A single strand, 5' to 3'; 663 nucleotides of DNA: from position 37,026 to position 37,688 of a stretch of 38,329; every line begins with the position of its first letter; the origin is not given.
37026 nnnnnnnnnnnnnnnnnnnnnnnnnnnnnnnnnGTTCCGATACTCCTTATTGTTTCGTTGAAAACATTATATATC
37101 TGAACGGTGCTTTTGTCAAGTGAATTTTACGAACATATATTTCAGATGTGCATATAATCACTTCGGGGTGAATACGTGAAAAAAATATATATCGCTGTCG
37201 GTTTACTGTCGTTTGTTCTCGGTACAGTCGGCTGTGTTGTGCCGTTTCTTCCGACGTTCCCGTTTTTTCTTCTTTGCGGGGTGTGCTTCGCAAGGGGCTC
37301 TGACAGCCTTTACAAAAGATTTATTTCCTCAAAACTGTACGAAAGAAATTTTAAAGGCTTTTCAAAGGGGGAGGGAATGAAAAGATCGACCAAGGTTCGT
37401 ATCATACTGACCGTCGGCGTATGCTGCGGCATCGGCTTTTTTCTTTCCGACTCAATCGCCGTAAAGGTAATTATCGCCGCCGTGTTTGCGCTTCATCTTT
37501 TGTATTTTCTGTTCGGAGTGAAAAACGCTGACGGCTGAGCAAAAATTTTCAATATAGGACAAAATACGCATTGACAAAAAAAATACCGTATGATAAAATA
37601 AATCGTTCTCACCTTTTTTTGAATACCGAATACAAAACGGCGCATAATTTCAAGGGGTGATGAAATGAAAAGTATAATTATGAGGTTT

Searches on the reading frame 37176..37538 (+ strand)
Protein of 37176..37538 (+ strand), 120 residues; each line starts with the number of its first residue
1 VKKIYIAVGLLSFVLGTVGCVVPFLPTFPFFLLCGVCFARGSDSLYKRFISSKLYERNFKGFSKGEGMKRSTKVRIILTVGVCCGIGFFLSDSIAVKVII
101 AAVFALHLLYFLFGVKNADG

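Call 82: search_protein_families(library=pfam, proteins=[window:37176-37538:+], max_evalue=0.0001)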
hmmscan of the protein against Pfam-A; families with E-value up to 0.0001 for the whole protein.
window:37176-37538:+ (120 aa): 1 family
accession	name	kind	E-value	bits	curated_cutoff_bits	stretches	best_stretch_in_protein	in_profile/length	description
PF04304.18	DUF454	-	3.5e-30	104.8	35.1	1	3-115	2-113/115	Protein of unknown function (DUF454)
